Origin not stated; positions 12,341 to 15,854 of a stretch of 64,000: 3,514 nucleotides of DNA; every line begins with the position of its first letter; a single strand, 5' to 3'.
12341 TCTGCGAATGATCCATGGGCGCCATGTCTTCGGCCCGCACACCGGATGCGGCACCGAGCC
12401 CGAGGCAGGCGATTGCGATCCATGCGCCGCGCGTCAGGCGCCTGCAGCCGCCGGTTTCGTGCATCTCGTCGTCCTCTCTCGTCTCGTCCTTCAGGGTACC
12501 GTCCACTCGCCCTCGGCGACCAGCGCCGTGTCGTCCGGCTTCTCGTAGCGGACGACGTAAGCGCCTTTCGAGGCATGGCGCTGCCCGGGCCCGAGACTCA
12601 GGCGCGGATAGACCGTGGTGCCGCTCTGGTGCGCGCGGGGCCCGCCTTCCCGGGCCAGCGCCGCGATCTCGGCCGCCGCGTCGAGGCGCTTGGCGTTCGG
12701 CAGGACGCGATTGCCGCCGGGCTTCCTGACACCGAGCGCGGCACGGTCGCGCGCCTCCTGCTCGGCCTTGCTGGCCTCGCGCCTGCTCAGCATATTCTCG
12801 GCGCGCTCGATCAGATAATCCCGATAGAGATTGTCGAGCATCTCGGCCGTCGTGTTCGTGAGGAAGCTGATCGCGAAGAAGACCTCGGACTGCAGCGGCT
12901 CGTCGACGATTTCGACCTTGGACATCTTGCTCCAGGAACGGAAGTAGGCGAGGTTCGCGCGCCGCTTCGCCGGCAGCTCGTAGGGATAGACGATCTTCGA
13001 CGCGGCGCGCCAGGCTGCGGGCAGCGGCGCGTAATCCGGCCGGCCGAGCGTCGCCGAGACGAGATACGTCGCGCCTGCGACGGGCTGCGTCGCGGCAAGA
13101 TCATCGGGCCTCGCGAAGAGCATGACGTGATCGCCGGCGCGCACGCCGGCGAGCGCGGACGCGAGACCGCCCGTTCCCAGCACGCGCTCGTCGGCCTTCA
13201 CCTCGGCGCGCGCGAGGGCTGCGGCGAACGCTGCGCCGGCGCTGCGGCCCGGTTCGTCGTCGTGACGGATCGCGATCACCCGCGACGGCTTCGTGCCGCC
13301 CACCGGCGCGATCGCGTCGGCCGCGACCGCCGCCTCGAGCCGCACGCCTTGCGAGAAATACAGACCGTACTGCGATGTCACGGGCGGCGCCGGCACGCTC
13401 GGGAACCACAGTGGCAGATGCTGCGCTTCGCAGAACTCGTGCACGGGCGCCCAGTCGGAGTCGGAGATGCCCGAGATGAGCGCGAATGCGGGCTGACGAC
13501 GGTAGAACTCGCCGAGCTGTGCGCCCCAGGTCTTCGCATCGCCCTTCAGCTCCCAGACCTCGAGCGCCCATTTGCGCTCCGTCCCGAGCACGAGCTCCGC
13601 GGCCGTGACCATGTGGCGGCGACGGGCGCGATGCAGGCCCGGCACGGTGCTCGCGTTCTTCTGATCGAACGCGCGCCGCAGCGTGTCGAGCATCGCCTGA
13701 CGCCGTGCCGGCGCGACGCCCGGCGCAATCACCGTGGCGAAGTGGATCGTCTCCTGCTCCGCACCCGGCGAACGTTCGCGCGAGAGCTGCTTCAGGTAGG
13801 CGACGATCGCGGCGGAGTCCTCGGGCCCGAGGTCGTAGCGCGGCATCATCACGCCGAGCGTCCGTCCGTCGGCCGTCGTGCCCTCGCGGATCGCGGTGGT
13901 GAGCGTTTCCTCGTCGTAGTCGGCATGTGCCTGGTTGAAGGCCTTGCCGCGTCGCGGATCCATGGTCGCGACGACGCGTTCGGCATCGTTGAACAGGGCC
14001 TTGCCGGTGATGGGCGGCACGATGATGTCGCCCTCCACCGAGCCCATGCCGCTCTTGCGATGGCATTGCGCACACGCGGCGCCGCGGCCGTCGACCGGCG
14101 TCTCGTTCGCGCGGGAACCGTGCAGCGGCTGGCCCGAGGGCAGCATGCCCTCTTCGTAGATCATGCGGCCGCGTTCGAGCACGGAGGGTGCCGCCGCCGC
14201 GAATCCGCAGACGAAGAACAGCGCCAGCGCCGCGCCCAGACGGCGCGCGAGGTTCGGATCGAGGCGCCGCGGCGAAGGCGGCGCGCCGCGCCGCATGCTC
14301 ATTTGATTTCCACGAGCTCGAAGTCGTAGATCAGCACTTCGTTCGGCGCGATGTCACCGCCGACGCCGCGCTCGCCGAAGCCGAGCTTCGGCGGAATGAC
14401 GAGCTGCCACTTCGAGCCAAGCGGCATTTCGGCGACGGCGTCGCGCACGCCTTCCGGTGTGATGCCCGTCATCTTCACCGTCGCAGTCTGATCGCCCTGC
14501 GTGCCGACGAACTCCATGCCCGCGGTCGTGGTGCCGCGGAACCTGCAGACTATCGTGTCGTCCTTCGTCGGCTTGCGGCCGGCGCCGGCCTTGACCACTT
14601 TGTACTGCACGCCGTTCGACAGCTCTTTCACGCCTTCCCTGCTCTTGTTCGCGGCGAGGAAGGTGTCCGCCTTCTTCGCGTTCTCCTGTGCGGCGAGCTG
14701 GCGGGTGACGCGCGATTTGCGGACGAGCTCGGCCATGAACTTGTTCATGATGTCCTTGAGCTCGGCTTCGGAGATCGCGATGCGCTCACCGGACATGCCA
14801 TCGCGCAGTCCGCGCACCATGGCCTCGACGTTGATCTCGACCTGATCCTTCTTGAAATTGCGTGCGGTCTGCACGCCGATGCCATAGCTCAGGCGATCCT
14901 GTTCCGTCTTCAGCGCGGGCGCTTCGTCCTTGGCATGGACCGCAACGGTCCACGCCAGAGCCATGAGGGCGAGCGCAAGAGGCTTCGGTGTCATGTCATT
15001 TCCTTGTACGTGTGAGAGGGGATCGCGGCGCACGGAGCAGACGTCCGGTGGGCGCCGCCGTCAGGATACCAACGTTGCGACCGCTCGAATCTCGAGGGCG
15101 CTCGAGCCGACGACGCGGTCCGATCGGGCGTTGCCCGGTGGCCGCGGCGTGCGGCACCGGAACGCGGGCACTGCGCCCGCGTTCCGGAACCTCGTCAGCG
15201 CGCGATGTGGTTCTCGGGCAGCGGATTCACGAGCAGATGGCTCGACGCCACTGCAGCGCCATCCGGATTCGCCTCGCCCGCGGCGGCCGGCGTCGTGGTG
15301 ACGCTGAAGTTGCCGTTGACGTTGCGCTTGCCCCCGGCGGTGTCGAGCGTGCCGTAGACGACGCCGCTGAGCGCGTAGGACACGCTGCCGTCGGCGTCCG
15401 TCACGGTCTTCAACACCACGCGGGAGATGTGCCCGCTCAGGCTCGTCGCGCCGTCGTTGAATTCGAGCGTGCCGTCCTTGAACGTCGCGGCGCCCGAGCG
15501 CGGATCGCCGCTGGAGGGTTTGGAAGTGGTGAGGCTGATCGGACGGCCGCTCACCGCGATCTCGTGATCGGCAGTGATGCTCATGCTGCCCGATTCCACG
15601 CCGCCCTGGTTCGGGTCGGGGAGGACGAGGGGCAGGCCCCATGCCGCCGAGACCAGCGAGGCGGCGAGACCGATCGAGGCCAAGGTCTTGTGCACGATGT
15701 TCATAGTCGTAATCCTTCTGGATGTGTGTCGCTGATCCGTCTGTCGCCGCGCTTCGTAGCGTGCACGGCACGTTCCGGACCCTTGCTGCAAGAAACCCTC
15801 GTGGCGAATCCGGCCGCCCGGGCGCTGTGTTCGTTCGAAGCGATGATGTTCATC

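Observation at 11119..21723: Six-gene operon around a giant multicopper oxidase with FKBP, cytochrome c and SCO1 partners: candidate Mn(II)-oxidase-type system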

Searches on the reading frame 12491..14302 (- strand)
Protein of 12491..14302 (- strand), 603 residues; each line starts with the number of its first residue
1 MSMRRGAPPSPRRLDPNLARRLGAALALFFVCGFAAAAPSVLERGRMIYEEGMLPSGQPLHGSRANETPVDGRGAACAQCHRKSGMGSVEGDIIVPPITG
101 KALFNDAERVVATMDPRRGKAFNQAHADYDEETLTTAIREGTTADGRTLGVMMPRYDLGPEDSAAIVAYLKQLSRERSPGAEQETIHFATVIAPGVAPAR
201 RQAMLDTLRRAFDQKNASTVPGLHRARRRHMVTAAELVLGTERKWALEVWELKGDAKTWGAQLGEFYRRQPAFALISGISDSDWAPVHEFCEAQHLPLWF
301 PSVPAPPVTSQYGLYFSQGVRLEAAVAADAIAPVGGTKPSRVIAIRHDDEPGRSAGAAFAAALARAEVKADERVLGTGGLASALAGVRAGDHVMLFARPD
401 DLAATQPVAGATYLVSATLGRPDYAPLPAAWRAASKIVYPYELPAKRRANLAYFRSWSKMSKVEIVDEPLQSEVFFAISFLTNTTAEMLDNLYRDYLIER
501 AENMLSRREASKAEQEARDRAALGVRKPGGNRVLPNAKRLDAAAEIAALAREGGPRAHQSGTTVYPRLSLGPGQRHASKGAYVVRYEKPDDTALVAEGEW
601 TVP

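Call 4: search_protein_families(library=pfam, proteins=[window:12491-14302:-], max_evalue=0.01)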
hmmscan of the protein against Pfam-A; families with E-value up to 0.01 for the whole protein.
window:12491-14302:- (603 aa): 3 families
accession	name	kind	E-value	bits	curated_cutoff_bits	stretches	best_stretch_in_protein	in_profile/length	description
PF00034.26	Cytochrom_C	-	1.3e-06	30.1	21.3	1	76-174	11-90/90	Cytochrome c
PF13458.12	Peripla_BP_6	-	3.7e-06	27.3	31.7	1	243-382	41-181/343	Periplasmic binding protein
PF13442.11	Cytochrome_CBB3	-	0.00067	20.4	27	1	75-170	12-68/68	Cytochrome C oxidase, cbb3-type, subunit III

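Call 5: search_protein_families(library=ncbifam, proteins=[window:12491-14302:-], max_evalue=0.01)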
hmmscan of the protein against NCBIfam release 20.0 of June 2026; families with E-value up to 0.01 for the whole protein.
window:12491-14302:- (603 aa): 0 families

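Call 63: search_dna_similar(query=window:12491-14302:-, collection=plasmids, mode=protein, max_rows=12)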
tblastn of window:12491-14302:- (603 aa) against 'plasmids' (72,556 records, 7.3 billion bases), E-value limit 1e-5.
Records with a match: 15; places in all: 15; records where one place covers at least 80% of the query: 9.
Best place of each record, by identity: <60% 15.
By first word of the organism name: Paraburkholderia 6; Ralstonia 4; Cupriavidus 2; Methylobacterium 1; Shinella 1; Roseomonas 1.
By predicted mobility (MOB-suite, as given by PLSDB): non-mobilizable 9; mobilizable 5; conjugative 1.
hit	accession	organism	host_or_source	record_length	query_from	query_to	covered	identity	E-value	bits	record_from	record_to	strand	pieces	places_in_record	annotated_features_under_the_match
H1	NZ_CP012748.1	Paraburkholderia caribensis MBA4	soil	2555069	35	603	94%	34.5%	8e-92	317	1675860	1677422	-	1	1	none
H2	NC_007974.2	Cupriavidus metallidurans CH34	-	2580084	45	603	93%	35.0%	2e-90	313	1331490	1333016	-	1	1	none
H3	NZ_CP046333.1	Cupriavidus metallidurans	sedimentation pond in a zinc factory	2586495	45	603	93%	35.0%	2e-90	313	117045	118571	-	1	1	none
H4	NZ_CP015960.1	Paraburkholderia caribensis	Mimosa,single cell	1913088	35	603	94%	34.4%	2e-93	322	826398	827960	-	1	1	none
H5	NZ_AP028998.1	Paraburkholderia sp. 22B1P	-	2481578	35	603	94%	34.4%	2e-92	318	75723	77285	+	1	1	none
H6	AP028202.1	Paraburkholderia largidicola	Physopelta gutta,midgut,Midgut crypts ...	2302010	35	603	94%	34.4%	7e-92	317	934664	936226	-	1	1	ABC transporter substrate-binding protein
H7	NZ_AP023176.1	Paraburkholderia largidicola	Physopelta gutta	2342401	35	603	94%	34.2%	8e-92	317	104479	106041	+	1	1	none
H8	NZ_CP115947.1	Ralstonia solanacearum MolK2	Musa sp.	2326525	33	603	95%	33.9%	2e-85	298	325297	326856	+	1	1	record has no annotation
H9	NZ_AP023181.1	Paraburkholderia sp. PGU19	Physopelta gutta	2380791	35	603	94%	33.6%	9e-90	311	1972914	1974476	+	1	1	none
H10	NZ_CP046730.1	Ralstonia syzygii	tobacco,cell culture,leaf veins ...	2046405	33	508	79%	36.9%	9e-79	279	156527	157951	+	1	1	none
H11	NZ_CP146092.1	Ralstonia sp. RRA.1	-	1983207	45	508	77%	36.8%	2e-80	284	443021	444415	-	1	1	none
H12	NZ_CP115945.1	Ralstonia syzygii R24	Syzygium aromaticum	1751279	45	508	77%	35.7%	2e-77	275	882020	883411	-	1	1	none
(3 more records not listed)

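Call 64: get_annotated_region(hit=H2, flank=10000)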
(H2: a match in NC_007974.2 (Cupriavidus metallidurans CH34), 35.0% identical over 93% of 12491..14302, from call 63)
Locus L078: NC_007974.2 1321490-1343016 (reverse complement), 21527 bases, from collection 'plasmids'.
description: Cupriavidus metallidurans CH34 megaplasmid, complete sequence
organism: Cupriavidus metallidurans CH34 (NCBI taxid 266264)
taxonomy: Bacteria; Pseudomonadota; Betaproteobacteria; Burkholderiales; Burkholderiaceae; Cupriavidus; Cupriavidus metallidurans; Cupriavidus metallidurans CH34
host: -; source: -; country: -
typing (MOB-suite, as given by PLSDB): mobilizable; replicon rep_cluster_104,rep_cluster_1581,rep_cluster_80; relaxase MOBP,MOBP
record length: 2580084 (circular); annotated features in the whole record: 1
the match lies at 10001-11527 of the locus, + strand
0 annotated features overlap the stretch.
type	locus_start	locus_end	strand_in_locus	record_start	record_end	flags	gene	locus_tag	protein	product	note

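Call 67: search_protein_families(library=pfam, proteins=[L078:36-7715:+, L078:7728-8216:+, L078:8265-9044:+, L078:9060-9908:+, L078:9905-11530:+, L078:12323-13213:+], max_evalue=0.001)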
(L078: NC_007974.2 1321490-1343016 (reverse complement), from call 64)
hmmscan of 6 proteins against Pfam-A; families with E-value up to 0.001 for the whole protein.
L078:36-7715:+ (2559 aa): 5 families
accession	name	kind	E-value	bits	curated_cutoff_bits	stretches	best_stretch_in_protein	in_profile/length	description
PF17963.7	Big_9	-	1.3e-12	48.8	23.6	2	386-480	3-89/89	Bacterial Ig domain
PF17803.7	Cadherin_4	-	1.4e-12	48.3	25.1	2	386-443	13-70/71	Bacterial cadherin-like domain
PF17210.9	SdrD_B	-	1.3e-07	32.2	29.7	0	1010-1069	7-64/112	SdrD B-like domain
PF17892.7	Cadherin_5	-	7.3e-07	29.4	26.5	1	386-479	4-97/98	Cadherin-like domain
PF13229.12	Beta_helix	-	8.6e-05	22.7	25.9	0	1985-2078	57-148/158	Right handed beta helix region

L078:7728-8216:+ (162 aa): 0 families

L078:8265-9044:+ (259 aa): 1 family
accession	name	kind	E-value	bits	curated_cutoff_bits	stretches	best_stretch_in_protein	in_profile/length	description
PF17131.11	LolA_like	-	0.00031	20.9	30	1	142-248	71-179/184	Outer membrane lipoprotein-sorting protein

L078:9060-9908:+ (282 aa): 0 families

L078:9905-11530:+ (541 aa): 1 family
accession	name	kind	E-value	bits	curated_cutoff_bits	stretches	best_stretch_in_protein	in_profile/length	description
PF00034.26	Cytochrom_C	-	0.00067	21.4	21.3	0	63-161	10-89/90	Cytochrome c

L078:12323-13213:+ (296 aa): 1 family
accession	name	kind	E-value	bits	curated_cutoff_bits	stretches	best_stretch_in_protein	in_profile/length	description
PF13145.12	Rotamase_2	-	4.6e-15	56.9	27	1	135-266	1-121/121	PPIC-type PPIASE domain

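Call 71: search_protein_families(library=ncbifam, proteins=[L078:9905-11530:+, L078:9060-9908:+, L078:8265-9044:+, L078:7728-8216:+], max_evalue=0.01)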
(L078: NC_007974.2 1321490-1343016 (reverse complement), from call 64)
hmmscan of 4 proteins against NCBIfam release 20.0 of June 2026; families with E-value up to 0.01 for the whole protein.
L078:9905-11530:+ (541 aa): 0 families

L078:9060-9908:+ (282 aa): 0 families

L078:8265-9044:+ (259 aa): 0 families

L078:7728-8216:+ (162 aa): 0 families

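Call 81: search_solved_structures(query=window:12491-14302:-, max_evalue=1)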
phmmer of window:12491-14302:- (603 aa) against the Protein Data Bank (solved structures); distinct sequences matched with E-value up to 1: 0.

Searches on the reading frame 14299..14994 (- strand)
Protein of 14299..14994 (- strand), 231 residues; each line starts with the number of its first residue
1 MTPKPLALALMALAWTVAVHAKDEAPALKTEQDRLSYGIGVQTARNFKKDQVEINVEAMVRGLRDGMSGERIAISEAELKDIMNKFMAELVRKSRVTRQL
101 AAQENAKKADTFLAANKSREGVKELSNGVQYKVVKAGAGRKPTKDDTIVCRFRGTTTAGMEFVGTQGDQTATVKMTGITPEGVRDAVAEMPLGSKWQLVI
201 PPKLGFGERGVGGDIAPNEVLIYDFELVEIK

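Call 4: search_protein_families(library=pfam, proteins=[window:14299-14994:-], max_evalue=0.01)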
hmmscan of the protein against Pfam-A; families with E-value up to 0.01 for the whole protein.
window:14299-14994:- (231 aa): 2 families
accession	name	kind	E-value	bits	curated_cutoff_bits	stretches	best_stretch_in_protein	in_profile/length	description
PF01346.23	FKBP_N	-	2.4e-23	83.3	22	1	32-133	1-97/97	Domain amino terminal to FKBP-type peptidyl-prolyl isomerase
PF00254.34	FKBP_C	-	3.9e-16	59.6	21.1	1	140-228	3-94/94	FKBP-type peptidyl-prolyl cis-trans isomerase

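Call 5: search_protein_families(library=ncbifam, proteins=[window:14299-14994:-], max_evalue=0.01)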
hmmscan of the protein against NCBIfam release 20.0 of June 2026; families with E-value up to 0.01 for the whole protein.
window:14299-14994:- (231 aa): 4 families
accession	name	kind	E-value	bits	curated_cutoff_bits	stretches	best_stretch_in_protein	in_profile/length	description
NF008602.0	PRK11570.1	subfamily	2e-32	112.8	198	1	26-230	4-205/206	FKBP-type peptidyl-prolyl cis-trans isomerase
NF008150.0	PRK10902.1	equivalog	1.3e-27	96.8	215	1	18-231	31-249/271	FKBP-type peptidyl-prolyl cis-trans isomerase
NF053689.1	BamJ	equivalog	6.3e-15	55.9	100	1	101-227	54-184/184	BamJ family beta-barrel-assembly machinery protein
TIGR03516.1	ppisom_GldI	equivalog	0.0014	18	157.6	1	98-231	42-176/177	gliding motility-associated peptidyl-prolyl isomerase GldI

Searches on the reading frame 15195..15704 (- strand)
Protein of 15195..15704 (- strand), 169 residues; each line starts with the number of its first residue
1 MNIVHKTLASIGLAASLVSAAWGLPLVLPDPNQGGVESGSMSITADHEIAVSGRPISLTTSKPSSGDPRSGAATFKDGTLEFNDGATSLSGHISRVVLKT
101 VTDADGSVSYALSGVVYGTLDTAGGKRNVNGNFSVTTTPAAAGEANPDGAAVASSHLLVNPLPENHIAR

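Call 4: search_protein_families(library=pfam, proteins=[window:15195-15704:-], max_evalue=0.01)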
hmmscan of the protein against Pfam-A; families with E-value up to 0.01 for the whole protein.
window:15195-15704:- (169 aa): 0 families

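Call 5: search_protein_families(library=ncbifam, proteins=[window:15195-15704:-], max_evalue=0.01)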
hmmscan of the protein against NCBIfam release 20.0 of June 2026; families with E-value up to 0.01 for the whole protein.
window:15195-15704:- (169 aa): 0 families

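Call 26: find_homologous_proteins(query=window:15195-15704:-, max_evalue=0.001)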
Query window:15195-15704:- (169 aa): 2 proteins with E <= 0.001 among 426 candidates.
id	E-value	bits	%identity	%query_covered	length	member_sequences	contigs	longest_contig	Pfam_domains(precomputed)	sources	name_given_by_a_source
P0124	2.9e-92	325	92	100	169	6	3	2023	-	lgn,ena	-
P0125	2.7e-24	104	42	94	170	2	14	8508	-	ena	-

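Call 57: predict_structure(alignment_id=A4)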
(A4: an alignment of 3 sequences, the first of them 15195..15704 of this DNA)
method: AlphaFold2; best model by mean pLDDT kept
length: 169 residues; sequences in the alignment: 3
mean_pLDDT: 64.7   pTM: 0.58
mean pLDDT of the five models: 64.7, 56.6, 49.5, 47.5, 40.7
residues with pLDDT >= 90: 0; 70-90: 84; 50-70: 44; < 50: 41
segments of 3 or more residues with pLDDT < 50: 1-25, 37-42, 166-169
pLDDT, mean of each block of 10 residues (from residue 1): 31 28 49 50 56 69 58 78 85 78 73 85 86 79 57 81 56
secondary structure, 60 per line:
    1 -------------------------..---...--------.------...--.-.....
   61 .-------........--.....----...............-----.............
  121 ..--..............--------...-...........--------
elements in order: E49-51 E56-61 E69-76 E79-83 E88-102 E108-122 E125-138 E151-161
